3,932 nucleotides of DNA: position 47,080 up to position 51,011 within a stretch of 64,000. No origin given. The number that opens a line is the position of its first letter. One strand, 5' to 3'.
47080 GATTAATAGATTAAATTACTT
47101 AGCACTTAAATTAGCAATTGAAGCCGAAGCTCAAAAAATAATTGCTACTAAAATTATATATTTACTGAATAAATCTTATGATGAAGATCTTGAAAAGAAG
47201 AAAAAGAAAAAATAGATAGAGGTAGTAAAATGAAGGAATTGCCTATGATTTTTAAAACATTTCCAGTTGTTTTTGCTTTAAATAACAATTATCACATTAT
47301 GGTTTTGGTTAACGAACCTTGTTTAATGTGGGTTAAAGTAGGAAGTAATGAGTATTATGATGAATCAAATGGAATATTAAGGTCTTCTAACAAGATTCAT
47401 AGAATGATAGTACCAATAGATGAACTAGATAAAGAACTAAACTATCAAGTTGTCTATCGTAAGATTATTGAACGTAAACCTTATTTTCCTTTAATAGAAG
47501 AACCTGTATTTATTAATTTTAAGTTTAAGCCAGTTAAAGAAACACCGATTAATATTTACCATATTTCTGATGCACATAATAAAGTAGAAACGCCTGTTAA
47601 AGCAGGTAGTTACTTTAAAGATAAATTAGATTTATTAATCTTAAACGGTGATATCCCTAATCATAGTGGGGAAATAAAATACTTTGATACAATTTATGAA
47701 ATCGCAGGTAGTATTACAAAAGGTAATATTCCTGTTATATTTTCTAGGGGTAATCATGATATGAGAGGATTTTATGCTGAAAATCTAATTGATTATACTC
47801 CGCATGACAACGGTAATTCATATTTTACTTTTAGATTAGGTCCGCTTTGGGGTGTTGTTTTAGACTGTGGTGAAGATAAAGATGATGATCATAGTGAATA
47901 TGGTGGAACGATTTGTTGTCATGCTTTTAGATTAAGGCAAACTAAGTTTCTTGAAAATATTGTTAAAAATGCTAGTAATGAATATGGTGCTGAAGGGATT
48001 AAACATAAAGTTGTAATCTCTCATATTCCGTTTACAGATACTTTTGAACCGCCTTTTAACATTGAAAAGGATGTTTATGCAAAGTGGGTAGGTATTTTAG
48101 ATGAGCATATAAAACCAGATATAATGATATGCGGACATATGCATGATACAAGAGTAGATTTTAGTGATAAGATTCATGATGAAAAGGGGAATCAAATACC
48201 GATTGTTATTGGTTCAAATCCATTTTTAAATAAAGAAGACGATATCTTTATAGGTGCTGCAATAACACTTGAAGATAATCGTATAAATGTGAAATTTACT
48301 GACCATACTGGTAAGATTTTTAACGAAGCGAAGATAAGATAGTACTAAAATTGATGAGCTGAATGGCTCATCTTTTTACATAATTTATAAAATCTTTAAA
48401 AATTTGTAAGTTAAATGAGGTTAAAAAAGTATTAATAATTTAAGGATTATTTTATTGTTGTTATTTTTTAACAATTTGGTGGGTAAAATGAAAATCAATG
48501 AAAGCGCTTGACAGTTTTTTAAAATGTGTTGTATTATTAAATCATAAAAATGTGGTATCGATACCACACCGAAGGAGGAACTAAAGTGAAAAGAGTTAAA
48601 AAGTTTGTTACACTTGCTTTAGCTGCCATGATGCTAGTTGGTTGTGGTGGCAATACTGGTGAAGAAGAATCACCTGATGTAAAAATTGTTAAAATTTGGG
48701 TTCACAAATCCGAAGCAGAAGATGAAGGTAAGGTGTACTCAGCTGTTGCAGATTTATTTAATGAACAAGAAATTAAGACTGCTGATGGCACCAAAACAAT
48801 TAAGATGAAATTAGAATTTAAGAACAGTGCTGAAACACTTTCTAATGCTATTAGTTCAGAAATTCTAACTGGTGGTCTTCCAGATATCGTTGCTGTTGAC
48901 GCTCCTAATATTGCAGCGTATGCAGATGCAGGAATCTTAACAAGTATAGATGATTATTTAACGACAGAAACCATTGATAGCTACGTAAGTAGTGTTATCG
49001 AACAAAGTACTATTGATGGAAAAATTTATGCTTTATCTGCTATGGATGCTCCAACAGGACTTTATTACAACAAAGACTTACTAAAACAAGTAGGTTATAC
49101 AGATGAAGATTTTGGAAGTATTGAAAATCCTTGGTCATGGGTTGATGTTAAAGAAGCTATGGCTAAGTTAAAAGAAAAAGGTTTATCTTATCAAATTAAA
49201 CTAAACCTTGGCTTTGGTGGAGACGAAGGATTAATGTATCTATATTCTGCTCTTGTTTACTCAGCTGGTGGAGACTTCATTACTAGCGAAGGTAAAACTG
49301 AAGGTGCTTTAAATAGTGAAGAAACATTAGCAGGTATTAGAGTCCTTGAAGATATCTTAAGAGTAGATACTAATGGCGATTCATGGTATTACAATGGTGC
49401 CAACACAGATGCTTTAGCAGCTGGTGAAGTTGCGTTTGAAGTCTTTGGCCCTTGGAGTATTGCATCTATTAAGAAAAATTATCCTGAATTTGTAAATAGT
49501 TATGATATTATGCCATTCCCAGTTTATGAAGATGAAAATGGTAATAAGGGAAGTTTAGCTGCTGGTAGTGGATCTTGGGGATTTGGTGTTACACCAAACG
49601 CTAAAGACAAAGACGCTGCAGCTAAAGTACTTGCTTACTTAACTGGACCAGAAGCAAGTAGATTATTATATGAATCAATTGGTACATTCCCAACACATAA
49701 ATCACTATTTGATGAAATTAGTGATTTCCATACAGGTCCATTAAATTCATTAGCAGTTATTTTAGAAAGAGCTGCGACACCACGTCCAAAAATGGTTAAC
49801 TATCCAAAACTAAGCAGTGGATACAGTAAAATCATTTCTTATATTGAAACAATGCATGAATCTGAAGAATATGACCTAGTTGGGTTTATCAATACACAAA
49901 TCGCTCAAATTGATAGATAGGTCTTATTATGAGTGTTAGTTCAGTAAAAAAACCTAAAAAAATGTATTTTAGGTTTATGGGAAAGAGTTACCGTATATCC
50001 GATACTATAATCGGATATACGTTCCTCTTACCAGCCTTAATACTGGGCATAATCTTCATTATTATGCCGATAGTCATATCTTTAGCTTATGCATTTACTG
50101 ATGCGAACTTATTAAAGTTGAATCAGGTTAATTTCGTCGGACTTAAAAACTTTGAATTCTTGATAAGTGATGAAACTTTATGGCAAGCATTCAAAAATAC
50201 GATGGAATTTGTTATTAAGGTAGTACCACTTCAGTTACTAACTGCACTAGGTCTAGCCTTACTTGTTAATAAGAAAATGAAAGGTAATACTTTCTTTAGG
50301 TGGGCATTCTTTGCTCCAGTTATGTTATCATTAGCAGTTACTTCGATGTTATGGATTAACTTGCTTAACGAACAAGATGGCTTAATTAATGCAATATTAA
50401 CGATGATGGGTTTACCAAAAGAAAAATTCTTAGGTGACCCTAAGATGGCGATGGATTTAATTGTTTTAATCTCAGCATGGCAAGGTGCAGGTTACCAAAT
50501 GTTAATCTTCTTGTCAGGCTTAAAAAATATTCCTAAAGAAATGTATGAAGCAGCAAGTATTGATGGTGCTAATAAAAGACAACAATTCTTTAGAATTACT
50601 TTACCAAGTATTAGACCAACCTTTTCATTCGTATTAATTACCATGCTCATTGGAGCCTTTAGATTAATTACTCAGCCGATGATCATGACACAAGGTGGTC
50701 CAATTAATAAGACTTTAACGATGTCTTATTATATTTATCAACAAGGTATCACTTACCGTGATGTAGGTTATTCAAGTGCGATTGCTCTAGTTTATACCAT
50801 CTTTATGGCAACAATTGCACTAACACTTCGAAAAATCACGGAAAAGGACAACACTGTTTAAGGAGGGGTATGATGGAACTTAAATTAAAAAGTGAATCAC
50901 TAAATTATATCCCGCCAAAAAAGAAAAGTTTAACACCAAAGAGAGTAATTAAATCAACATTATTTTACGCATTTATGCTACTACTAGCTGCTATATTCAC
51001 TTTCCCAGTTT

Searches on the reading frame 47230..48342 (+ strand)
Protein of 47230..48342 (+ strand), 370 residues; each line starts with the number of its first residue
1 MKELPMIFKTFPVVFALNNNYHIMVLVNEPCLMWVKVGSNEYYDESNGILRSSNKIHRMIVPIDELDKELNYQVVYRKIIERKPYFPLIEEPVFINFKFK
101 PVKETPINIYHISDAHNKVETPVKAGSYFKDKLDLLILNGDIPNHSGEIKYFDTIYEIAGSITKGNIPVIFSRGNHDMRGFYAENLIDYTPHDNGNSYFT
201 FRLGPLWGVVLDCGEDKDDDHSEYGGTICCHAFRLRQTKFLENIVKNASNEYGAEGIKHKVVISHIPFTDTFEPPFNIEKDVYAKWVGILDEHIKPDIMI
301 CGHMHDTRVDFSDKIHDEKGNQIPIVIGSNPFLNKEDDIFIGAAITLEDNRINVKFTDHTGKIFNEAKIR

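Call 6: search_protein_families(library=pfam, proteins=[window:47230-48342:+])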
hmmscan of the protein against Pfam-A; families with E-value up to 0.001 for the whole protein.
window:47230-48342:+ (370 aa): 2 families
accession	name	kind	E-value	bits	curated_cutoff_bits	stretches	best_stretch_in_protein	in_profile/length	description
PF00149.33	Metallophos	-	8.2e-11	43.1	21.5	1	108-305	2-189/191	Calcineurin-like phosphoesterase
PF12850.12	Metallophos_2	-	1.4e-06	28.9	27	1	108-310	2-122/154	Calcineurin-like phosphoesterase superfamily domain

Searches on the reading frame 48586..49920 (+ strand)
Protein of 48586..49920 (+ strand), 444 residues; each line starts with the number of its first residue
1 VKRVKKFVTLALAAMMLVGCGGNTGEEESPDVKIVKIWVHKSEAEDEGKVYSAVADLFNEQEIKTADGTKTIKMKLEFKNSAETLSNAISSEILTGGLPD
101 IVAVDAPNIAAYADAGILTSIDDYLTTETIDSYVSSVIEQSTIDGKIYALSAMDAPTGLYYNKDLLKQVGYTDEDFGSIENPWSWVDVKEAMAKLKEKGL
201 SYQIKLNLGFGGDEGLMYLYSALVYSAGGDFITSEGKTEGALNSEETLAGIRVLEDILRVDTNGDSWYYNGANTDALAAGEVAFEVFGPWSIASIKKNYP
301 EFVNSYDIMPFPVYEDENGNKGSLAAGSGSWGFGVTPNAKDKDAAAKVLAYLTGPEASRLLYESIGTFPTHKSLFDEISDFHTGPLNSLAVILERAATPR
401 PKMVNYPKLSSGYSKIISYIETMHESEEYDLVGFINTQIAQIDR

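Call 6: search_protein_families(library=pfam, proteins=[window:48586-49920:+])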
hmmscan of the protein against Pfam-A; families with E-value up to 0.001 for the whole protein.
window:48586-49920:+ (444 aa): 2 families
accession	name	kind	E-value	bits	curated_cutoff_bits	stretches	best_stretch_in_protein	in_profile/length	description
PF01547.30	SBP_bac_1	-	3.6e-36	126.2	26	1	72-357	24-305/307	Bacterial extracellular solute-binding protein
PF13416.11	SBP_bac_8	-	3.2e-28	99.7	27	1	68-376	11-267/279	Bacterial extracellular solute-binding protein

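Call 15: find_homologous_proteins(query=window:48586-49920:+, max_evalue=1e-40)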
Query window:48586-49920:+ (444 aa): 109 proteins with E <= 1e-40 among 8000 candidates.
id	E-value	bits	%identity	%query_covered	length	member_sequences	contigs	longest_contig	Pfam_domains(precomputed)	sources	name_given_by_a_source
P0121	7.6e-291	982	99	100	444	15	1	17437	PF13416.12,PF01547.31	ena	-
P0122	2.5e-187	641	66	96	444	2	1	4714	PF13416.12,PF01547.31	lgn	-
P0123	4.3e-187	640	66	98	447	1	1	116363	PF13416.12,PF01547.31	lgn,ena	-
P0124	1.5e-185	635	65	98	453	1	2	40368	PF13416.12,PF01547.31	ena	-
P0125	1.9e-185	635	65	98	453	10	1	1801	PF13416.12,PF01547.31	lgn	-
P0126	6.9e-185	633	63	100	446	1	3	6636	PF13416.12,PF01547.31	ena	-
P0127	1.1e-183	629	65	98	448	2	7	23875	PF13416.12,PF01547.31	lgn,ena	-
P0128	2.2e-182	625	65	97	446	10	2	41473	PF13416.12,PF01547.31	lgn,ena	-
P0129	2.4e-182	625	63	100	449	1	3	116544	PF13416.12,PF01547.31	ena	-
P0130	3.4e-181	621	62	100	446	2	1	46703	PF13416.12,PF01547.31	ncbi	-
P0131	3.3e-179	614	61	100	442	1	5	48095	PF13416.12,PF01547.31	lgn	-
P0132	2.2e-174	599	60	100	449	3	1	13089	PF13416.12,PF01547.31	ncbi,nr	ncbi:MAG: extracellular solute-binding protein [Clostridia bacterium]|nr:extracellular solute-bindin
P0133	2.8e-174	598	60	96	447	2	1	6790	PF13416.12,PF01547.31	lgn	-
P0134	1.8e-173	596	60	100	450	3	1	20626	PF13416.12,PF01547.31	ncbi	-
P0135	2.2e-172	592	60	100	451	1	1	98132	PF13416.12,PF01547.31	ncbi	-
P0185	1.1e-130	455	51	100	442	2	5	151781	PF13416.12,PF01547.31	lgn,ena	-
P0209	3.0e-114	400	45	94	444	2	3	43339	PF13416.12,PF01547.31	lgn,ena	-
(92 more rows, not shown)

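Call 17: find_related_loci(query=A1, collection=genome_contigs, flank=10000)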
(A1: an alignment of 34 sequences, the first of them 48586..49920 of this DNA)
Query A1 (444 aa) in genome_contigs; peptide patterns used: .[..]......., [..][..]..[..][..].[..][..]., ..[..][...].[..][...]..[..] (x = any residue, [..] = any of these).
105 stretches matched a pattern; 47 encode a relative of the query (tblastn E <= 1e-3); 45 distinct loci.
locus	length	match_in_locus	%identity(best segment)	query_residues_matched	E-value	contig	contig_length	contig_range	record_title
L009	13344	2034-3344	65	8-444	0e+0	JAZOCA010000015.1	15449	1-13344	MAG: Christensenellaceae bacterium isolate T1900044757_TS20190223.MAGScoT_cleanbin_000032 SGB_2307_k141_607496, whole ge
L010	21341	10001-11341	63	3-444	0e+0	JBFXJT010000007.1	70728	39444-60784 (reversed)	MAG: Bacilli bacterium isolate CA_2019_TPIn_58 NODE_1278_length_70728_cov_16.321582_TPIn, whole genome shotgun sequence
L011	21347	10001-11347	62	1-444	0e+0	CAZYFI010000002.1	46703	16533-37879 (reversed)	MAG TPA_asm: uncultured Bacteroidales bacterium isolate SRP263991_co7_841 genome assembly, contig: NODE_784_length_46703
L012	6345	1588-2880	62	13-444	2e-179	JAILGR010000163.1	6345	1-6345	MAG: Acholeplasmatales bacterium isolate RUI103 k141_4181237_flag=0_multi=10.9839_len=6345, whole genome shotgun sequenc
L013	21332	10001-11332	62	3-431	1e-177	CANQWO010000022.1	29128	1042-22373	MAG: uncultured Clostridia bacterium isolate Lapin-012__bin88 genome assembly, contig: Lapin-012__NODE_2436_length_29128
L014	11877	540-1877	60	1-443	1e-170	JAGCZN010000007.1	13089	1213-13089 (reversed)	MAG: Clostridia bacterium isolate RGIG10265 Yak_Rumen.Co__c318265, whole genome shotgun sequence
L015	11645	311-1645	57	1-444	7e-166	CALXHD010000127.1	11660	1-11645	MAG: uncultured Clostridia bacterium isolate BRZ_EP__bin125 genome assembly, contig: BRZ_EP__NODE_8242_length_11660_cov_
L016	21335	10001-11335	57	1-444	5e-166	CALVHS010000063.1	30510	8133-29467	MAG: uncultured Clostridia bacterium isolate E22__bin227 genome assembly, contig: E22__k127_861921, whole genome shotgun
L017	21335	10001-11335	53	2-444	1e-157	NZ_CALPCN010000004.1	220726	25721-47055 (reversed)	Pumilibacter muris strain CLA-AA-M08 NODE_4_length_220726_cov_371.739609, whole genome shotgun sequence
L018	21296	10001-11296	54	1-431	8e-156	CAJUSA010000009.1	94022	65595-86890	MAG TPA_asm: uncultured Christensenellaceae bacterium isolate MGBC162833 genome assembly, contig: MGBC162833.9, whole ge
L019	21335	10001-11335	52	1-443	1e-152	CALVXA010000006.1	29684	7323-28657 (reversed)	MAG: uncultured Clostridia bacterium isolate BRZ_CM__bin58 genome assembly, contig: BRZ_CM__NODE_1349_length_29684_cov_4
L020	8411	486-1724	54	14-431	3e-151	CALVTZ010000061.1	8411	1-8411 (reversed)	MAG: uncultured Clostridia bacterium isolate BRZ_CP__bin35 genome assembly, contig: BRZ_CP__NODE_10489_length_8411_cov_3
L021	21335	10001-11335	53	5-444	1e-150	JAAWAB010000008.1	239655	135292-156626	MAG: Clostridia bacterium isolate ABMPRH_117_2 k141_791888, whole genome shotgun sequence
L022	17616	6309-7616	56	13-443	3e-162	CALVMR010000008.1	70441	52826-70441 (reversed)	MAG: uncultured Clostridia bacterium isolate E01__bin319 genome assembly, contig: E01__k127_2273679, whole genome shotgu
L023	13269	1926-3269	51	2-443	7e-143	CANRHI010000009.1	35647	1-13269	MAG: uncultured Clostridia bacterium isolate Lapin-033__bin51 genome assembly, contig: Lapin-033__NODE_896_length_35647_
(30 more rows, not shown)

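Call 33: find_encoding_contigs(protein=P0123, flank=10000, max_places=2)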
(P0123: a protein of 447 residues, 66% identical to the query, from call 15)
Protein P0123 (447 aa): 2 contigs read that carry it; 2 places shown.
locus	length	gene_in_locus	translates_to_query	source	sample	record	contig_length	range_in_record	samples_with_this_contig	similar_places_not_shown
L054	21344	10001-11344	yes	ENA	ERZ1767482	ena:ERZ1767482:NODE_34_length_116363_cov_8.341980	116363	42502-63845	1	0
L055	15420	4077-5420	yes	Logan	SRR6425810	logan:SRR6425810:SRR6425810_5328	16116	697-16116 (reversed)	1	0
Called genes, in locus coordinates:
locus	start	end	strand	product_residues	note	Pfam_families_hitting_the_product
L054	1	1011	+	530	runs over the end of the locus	PF01547:SBP_bac_1, PF13416:SBP_bac_8, PF01547:SBP_bac_1 (weak)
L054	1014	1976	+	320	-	PF00528:BPD_transp_1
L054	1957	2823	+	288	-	PF00528:BPD_transp_1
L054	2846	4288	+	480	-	PF00005:ABC_tran, PF17912:OB_MalK (faint)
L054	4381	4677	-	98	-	PF05016:ParE_toxin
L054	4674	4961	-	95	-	PF04221:RelB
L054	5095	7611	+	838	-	PF16738:CBM26, PF00128:Alpha-amylase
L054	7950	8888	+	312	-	PF20586:DUF6788 (weak), PF02661:Fic (weak)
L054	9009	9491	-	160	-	-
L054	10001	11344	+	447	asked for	PF01547:SBP_bac_1, PF13416:SBP_bac_8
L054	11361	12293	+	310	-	PF00528:BPD_transp_1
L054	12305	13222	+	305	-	PF00528:BPD_transp_1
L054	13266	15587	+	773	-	PF13385:Laminin_G_3, PF00251:Glyco_hydro_32N, PF08244:Glyco_hydro_32C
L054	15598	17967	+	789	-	PF13385:Laminin_G_3, PF00251:Glyco_hydro_32N, PF08244:Glyco_hydro_32C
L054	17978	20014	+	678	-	PF00251:Glyco_hydro_32N, PF04616:Glyco_hydro_43 (faint), PF08244:Glyco_hydro_32C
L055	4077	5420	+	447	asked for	PF01547:SBP_bac_1, PF13416:SBP_bac_8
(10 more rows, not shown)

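Call 34: find_encoding_contigs(protein=P0121, flank=10000, max_places=2)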
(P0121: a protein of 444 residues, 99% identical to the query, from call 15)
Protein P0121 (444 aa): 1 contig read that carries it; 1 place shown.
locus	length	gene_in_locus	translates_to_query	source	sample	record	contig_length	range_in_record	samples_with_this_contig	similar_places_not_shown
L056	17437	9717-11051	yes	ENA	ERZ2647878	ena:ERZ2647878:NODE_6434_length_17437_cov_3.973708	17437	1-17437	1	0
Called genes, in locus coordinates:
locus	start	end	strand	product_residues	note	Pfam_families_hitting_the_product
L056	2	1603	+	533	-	?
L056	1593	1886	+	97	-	PF02686:GatC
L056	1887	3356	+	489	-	PF01425:Amidase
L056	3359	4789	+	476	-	PF02934:GatB_N, PF02637:GatB_Yqey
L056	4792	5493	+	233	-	PF04474:DUF554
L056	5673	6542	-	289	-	PF02645:DegV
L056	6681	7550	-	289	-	PF02645:DegV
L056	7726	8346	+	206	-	PF08876:DUF1836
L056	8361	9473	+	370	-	PF00149:Metallophos, PF12850:Metallophos_2 (weak)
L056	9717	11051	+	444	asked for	PF01547:SBP_bac_1, PF13416:SBP_bac_8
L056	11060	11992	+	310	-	PF00528:BPD_transp_1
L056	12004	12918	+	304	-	PF00528:BPD_transp_1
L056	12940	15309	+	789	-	PF13385:Laminin_G_3, PF00251:Glyco_hydro_32N, PF08244:Glyco_hydro_32C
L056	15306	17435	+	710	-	?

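Call 35: find_encoding_contigs(protein=P0131, flank=3000, max_places=2)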
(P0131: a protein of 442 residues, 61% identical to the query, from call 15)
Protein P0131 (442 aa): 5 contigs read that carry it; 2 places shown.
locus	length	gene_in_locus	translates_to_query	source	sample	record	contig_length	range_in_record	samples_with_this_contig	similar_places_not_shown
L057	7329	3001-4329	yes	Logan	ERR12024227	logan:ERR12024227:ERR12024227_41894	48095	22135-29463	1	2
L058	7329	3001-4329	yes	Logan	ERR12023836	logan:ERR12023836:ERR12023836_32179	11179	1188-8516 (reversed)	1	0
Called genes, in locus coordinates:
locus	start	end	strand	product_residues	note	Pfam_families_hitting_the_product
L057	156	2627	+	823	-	PF13432:TPR_16 (faint), PF14559:TPR_19 (faint), PF13676:TIR_2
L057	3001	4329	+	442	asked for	PF01547:SBP_bac_1, PF13416:SBP_bac_8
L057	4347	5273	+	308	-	PF00528:BPD_transp_1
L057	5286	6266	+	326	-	PF00528:BPD_transp_1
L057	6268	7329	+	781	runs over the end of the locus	PF13385:Laminin_G_3, PF00251:Glyco_hydro_32N, PF08244:Glyco_hydro_32C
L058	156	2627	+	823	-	PF13432:TPR_16 (faint), PF14559:TPR_19 (faint), PF13676:TIR_2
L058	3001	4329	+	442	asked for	PF01547:SBP_bac_1, PF13416:SBP_bac_8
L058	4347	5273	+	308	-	PF00528:BPD_transp_1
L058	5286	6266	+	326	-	PF00528:BPD_transp_1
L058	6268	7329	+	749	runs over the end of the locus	?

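Call 36: find_encoding_contigs(protein=P0185, flank=3000, max_places=2)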
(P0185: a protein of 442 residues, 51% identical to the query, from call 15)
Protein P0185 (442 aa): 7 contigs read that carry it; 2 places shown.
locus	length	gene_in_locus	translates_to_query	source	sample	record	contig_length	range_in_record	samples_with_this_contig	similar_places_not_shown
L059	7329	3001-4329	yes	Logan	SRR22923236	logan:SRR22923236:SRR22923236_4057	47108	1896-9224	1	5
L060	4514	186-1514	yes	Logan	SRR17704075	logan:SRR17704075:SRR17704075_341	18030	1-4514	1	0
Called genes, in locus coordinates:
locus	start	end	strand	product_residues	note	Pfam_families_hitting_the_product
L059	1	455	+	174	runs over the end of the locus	PF04542:Sigma70_r2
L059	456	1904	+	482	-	PF00079:Serpin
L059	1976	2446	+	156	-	-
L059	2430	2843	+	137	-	-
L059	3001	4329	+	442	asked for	PF13416:SBP_bac_8, PF01547:SBP_bac_1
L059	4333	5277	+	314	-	PF00528:BPD_transp_1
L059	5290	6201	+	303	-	PF00528:BPD_transp_1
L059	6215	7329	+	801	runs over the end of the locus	PF13385:Laminin_G_3, PF00251:Glyco_hydro_32N, PF08244:Glyco_hydro_32C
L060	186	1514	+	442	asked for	PF13416:SBP_bac_8, PF01547:SBP_bac_1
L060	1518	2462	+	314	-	PF00528:BPD_transp_1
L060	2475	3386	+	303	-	PF00528:BPD_transp_1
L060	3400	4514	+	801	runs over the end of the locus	PF13385:Laminin_G_3, PF00251:Glyco_hydro_32N, PF08244:Glyco_hydro_32C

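Call 42: search_protein_families(library=ncbifam, proteins=[window:48586-49920:+], max_evalue=0.00001)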
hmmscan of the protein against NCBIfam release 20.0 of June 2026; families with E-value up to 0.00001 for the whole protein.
window:48586-49920:+ (444 aa): 4 families
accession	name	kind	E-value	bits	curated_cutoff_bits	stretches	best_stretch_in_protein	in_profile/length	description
TIGR03850.1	bind_CPR_0540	equivalog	1.7e-10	40.1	299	1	4-379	4-371/437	carbohydrate ABC transporter substrate-binding protein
NF053763.1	ABCarbgalBndGanS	equivalog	1.6e-09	37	700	0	10-168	9-159/420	galactooligosaccharide ABC transporter substrate-binding protein GanS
NF007011.0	PRK09474.1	equivalog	5.7e-08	32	291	1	49-320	41-282/396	maltose/maltodextrin ABC transporter substrate-binding protein MalE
NF008211.0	PRK10974.1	equivalog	3.9e-07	29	411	1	110-376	108-357/439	sn-glycerol-3-phosphate ABC transporter substrate-binding protein UgpB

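Call 48: find_encoding_contigs(protein=P0209, flank=10000, max_places=3)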
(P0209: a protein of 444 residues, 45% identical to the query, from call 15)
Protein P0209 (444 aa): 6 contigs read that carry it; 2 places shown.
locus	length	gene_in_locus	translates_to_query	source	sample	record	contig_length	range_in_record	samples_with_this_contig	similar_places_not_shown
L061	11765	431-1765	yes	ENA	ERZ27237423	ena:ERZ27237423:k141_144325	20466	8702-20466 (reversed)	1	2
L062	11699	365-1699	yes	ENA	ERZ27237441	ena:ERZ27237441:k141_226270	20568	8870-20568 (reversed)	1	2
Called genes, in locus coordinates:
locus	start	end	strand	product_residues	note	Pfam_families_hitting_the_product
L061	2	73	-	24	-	?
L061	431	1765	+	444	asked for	PF01547:SBP_bac_1, PF13416:SBP_bac_8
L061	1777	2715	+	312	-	PF00528:BPD_transp_1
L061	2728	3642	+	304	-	PF00528:BPD_transp_1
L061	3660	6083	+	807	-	PF13385:Laminin_G_3, PF00354:Pentaxin (weak), PF00251:Glyco_hydro_32N, PF08244:Glyco_hydro_32C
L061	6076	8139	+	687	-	PF00251:Glyco_hydro_32N, PF22847:Glyco_hydro_43_rel (faint), PF08244:Glyco_hydro_32C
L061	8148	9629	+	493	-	PF22847:Glyco_hydro_43_rel (faint), PF00251:Glyco_hydro_32N, PF04616:Glyco_hydro_43 (faint), PF08244:Glyco_hydro_32C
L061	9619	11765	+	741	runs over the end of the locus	-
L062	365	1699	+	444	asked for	PF01547:SBP_bac_1, PF13416:SBP_bac_8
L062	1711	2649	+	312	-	PF00528:BPD_transp_1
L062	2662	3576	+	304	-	PF00528:BPD_transp_1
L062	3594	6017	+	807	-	PF13385:Laminin_G_3, PF00354:Pentaxin (weak), PF00251:Glyco_hydro_32N, PF08244:Glyco_hydro_32C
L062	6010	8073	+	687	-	PF00251:Glyco_hydro_32N, PF22847:Glyco_hydro_43_rel (faint), PF08244:Glyco_hydro_32C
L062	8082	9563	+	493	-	PF22847:Glyco_hydro_43_rel (faint), PF00251:Glyco_hydro_32N, PF04616:Glyco_hydro_43 (faint), PF08244:Glyco_hydro_32C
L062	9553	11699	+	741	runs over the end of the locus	-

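Call 65: search_solved_structures(query=window:48586-49920:+, max_evalue=0.00001)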
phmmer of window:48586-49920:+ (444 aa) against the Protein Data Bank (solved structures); distinct sequences matched with E-value up to 0.00001: 45.
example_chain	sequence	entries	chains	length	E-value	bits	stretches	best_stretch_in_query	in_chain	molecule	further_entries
3k01_A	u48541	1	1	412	7.1e-17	64.7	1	37-377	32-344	Acarbose/maltose binding protein GacH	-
3jzj_A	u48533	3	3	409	7.2e-17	64.7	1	37-377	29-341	Acarbose/maltose binding protein GacH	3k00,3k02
8art_A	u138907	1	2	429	1.4e-14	57.1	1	11-410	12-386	Putative secreted maltose-binding protein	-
4qrz_A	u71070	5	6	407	4.9e-14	55.4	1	86-374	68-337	ABC-TYPE SUGAR TRANSPORTER | ABC transporter, substrate binding protein (Sugar)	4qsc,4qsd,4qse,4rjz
6dtq_A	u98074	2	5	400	1.5e-13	53.8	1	100-418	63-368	maltose-binding protein MalE3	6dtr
7x0i_A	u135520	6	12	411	8.1e-13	51.3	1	89-375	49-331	CbpB | CpbB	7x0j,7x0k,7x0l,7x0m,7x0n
7nbz_A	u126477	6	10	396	8.9e-13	51.2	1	97-411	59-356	Sulfoquinovosyl binding protein | Sulfoquinovosyl glycerol-binding protein SmoF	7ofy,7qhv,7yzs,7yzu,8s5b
1eu8_A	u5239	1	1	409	1.2e-12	50.8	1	94-417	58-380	TREHALOSE/MALTOSE BINDING PROTEIN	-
5tu0_A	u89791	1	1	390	8.4e-11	44.7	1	70-410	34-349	Lmo2125 protein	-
2w7y_A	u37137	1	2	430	2e-10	43.5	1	34-374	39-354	PROBABLE SUGAR ABC TRANSPORTER, SUGAR-BINDING PROTEIN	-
1elj_A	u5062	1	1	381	3.5e-10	42.7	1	82-379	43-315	MALTODEXTRIN-BINDING PROTEIN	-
3uor_A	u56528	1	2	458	4e-10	42.5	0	280-404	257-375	ABC transporter sugar binding protein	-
7c71_A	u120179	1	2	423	5.7e-10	42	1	92-387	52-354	Sugar ABC transporter, periplasmic sugar-binding protein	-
2hq0_A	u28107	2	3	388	5.9e-10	41.9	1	73-367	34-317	Sugar ABC transporter, sugar-binding protein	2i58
2heu_A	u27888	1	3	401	6.2e-10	41.8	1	73-367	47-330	Sugar ABC transporter, sugar-binding protein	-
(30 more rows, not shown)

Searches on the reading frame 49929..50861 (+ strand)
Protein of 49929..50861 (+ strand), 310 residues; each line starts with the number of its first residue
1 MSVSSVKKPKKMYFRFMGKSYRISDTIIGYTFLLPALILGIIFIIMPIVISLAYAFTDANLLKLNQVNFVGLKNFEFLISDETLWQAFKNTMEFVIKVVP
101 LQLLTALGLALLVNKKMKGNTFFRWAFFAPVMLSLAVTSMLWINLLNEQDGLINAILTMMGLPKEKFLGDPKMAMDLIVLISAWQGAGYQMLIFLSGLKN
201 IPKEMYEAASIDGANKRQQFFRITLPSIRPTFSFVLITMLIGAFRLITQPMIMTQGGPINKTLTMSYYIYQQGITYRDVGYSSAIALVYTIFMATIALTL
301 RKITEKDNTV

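Call 6: search_protein_families(library=pfam, proteins=[window:49929-50861:+])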
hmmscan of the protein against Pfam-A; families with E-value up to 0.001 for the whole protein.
window:49929-50861:+ (310 aa): 1 family
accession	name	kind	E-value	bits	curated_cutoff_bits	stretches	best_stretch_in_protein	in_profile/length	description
PF00528.27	BPD_transp_1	-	2.3e-16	60.5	26.4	1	108-300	3-174/184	Binding-protein-dependent transport system inner membrane component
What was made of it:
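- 49929..51787 (+): Two ABC permease genes (49929-50861 and 50870-51787). Call 6: BPD_transp_1 in both.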
